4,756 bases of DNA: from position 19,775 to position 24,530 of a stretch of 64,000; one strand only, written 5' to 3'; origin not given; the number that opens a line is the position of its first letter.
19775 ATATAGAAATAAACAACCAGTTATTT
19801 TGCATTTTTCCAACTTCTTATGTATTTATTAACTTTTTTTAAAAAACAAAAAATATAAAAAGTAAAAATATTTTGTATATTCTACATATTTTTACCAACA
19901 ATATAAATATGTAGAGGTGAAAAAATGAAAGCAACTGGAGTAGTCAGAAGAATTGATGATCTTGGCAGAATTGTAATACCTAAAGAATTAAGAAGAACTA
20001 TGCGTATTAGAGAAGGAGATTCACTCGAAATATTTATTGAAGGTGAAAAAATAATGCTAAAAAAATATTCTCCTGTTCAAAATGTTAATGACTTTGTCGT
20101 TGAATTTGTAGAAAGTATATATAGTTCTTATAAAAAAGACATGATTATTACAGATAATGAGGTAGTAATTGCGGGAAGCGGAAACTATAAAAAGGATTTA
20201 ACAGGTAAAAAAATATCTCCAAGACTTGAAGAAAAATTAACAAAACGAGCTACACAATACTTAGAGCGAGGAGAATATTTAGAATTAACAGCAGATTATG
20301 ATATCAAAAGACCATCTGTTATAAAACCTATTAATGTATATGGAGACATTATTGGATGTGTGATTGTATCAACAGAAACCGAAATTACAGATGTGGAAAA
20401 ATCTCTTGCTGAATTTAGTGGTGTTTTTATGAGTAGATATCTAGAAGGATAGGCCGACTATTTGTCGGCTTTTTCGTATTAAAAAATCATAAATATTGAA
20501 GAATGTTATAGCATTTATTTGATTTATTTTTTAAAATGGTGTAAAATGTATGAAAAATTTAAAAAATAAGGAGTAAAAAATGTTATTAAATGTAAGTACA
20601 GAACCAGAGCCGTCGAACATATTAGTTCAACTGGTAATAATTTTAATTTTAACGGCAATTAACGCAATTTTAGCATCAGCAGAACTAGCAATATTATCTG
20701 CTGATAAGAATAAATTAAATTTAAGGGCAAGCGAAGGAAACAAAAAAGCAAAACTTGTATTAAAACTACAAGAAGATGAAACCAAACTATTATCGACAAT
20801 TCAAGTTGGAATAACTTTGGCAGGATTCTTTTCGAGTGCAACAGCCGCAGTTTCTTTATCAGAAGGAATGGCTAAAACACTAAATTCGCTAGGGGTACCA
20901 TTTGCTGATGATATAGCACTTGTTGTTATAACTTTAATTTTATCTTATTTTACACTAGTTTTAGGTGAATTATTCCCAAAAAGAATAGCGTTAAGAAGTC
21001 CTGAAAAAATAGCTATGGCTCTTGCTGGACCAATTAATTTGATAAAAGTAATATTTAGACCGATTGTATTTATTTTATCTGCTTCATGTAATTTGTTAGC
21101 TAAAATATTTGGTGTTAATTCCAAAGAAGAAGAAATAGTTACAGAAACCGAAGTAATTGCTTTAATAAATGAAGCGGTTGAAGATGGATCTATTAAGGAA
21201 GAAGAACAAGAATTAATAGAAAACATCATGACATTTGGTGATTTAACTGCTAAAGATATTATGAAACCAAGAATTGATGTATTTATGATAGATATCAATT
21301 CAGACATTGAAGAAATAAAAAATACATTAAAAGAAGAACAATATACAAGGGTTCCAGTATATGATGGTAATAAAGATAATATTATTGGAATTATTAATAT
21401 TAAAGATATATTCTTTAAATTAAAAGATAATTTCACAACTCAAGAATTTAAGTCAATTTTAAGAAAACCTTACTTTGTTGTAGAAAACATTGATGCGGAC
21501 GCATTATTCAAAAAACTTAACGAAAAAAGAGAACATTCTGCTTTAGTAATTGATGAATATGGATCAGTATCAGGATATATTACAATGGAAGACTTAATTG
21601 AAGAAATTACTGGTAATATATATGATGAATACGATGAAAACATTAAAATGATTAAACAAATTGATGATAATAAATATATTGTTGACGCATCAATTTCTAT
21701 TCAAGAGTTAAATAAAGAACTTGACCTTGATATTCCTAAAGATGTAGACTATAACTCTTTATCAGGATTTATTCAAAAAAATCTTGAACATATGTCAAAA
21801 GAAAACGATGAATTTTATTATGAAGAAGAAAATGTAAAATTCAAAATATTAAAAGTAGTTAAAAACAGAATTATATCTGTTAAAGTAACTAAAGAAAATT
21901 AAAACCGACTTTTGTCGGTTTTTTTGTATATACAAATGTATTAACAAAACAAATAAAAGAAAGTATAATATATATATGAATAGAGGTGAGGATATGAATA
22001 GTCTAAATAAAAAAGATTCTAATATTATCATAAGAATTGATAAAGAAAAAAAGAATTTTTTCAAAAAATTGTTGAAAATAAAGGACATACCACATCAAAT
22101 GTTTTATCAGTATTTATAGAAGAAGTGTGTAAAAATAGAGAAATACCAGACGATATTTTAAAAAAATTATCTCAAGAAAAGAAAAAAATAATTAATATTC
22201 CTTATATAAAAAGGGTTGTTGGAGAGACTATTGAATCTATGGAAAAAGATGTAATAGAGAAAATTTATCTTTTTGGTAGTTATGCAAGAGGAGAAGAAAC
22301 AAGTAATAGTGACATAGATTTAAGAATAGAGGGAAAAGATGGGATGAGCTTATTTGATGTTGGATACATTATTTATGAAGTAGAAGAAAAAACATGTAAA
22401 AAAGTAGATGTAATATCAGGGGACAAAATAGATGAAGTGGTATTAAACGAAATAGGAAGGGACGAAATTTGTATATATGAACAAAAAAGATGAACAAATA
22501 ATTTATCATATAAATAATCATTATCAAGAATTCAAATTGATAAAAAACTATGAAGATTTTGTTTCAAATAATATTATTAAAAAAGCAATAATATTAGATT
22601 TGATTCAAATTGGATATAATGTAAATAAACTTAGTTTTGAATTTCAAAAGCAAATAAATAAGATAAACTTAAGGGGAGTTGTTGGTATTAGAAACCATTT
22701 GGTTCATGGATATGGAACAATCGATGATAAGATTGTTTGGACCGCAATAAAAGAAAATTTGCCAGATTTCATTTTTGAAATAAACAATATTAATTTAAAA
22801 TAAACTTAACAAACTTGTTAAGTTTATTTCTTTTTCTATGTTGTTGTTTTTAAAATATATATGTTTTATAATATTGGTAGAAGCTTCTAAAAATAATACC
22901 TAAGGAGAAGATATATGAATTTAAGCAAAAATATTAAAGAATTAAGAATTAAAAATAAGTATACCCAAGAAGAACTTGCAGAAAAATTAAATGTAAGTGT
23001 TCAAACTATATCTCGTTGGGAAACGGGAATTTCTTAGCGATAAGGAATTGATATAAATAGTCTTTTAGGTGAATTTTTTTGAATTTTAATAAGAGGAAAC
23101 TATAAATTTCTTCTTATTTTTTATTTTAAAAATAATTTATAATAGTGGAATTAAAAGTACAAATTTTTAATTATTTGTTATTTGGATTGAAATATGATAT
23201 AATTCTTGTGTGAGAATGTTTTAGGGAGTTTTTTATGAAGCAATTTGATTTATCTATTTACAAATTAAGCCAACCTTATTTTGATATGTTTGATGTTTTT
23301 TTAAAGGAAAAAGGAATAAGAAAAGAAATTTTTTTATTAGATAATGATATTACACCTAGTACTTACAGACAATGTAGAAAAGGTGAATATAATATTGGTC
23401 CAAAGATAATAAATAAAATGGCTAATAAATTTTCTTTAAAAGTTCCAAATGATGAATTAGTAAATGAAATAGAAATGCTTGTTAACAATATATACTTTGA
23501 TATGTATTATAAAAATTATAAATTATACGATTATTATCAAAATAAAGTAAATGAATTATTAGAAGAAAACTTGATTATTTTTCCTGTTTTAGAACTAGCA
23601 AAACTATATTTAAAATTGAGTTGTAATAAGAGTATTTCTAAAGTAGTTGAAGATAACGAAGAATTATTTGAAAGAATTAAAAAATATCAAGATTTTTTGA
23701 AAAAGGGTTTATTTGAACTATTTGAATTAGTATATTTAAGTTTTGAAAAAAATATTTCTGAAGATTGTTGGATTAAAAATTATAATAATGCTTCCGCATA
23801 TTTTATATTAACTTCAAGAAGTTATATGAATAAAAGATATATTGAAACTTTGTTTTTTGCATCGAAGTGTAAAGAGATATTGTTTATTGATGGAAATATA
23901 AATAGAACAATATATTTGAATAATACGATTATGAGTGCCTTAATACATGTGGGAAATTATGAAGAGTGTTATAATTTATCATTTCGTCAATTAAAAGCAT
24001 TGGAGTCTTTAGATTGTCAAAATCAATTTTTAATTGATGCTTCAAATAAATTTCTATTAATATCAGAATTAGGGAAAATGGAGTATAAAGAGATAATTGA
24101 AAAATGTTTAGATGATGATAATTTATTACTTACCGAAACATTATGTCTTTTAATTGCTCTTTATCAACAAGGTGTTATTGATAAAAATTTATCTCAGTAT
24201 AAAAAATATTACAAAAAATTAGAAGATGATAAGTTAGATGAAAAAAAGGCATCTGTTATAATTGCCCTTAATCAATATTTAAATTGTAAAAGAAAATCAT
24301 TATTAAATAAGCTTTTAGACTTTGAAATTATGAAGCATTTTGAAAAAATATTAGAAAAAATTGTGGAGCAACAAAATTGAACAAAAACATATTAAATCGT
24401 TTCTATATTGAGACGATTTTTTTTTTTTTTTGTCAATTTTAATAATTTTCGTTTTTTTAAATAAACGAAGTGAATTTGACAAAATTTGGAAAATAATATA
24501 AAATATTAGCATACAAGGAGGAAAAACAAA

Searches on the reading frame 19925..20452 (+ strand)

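Call 9: search_protein_families(library=pfam, proteins=[window:19925-20452:+], max_evalue=0.001)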
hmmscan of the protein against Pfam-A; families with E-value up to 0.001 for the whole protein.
window:19925-20452:+ (175 aa): 2 families
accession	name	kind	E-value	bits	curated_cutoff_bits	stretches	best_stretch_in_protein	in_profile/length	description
PF15714.11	SpoVT_C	-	8.4e-22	78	27.5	1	55-174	3-128/128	Stage V sporulation protein T C-terminal, transcription factor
PF04014.23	MazE_antitoxin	-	1.1e-12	48.1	24.7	1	7-51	1-46/48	Antidote-toxin recognition MazE, bacterial antitoxin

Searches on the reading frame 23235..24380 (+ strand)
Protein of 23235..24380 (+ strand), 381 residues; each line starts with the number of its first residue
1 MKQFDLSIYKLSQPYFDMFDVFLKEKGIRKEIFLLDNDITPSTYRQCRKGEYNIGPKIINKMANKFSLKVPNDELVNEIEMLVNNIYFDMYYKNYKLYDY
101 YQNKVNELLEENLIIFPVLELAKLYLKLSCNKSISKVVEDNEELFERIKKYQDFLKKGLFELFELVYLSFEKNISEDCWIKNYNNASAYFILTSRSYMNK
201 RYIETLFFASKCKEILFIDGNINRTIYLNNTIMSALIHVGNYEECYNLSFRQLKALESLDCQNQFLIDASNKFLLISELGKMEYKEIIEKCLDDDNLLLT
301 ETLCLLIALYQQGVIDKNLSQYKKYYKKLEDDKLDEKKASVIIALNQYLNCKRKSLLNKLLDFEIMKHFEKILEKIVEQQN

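Call 3: search_protein_families(library=pfam, proteins=[window:23235-24380:+], max_evalue=0.1)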
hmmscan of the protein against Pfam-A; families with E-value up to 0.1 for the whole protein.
window:23235-24380:+ (381 aa): 0 families

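Call 4: search_protein_families(library=phrogs, proteins=[window:23235-24380:+], max_evalue=0.01)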
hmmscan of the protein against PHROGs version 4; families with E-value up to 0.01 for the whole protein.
window:23235-24380:+ (381 aa): 0 families

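Call 8: search_protein_families(library=ncbifam, proteins=[window:23235-24380:+], max_evalue=0.01)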
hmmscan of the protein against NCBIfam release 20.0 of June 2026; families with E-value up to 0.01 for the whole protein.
window:23235-24380:+ (381 aa): 0 families

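Call 68: search_protein_families(library=padloc, proteins=[window:23235-24380:+], max_evalue=0.001)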
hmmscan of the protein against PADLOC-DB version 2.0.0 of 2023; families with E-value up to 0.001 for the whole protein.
window:23235-24380:+ (381 aa): 0 families

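Call 77: search_solved_structures(query=window:23235-24380:+, max_evalue=5)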
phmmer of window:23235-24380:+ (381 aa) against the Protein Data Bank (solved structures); distinct sequences matched with E-value up to 5: 1.
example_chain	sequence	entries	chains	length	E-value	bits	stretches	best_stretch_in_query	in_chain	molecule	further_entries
4doh_A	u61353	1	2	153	0.4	13.1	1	85-162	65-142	Interleukin-20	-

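Call 78: search_protein_families(library=ncbifam, proteins=[window:23235-24380:+], max_evalue=0.1)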
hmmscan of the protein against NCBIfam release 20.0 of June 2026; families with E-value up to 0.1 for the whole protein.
window:23235-24380:+ (381 aa): 1 family
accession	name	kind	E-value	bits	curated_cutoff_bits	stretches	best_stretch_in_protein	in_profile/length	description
NF045737.1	MPN070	equivalog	0.09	12.9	200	1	73-163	20-113/127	MPN070 family protein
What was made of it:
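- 23235..24380 (+): 381-aa protein of no known family; a conserved upstream neighbour and possible regulator of the module. No Pfam, NCBIfam or PDB match (calls 3, 8, 77, 78).
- Tried and rejected: 381-aa upstream protein: no match in PDB or NCBIfam (calls 77, 78).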
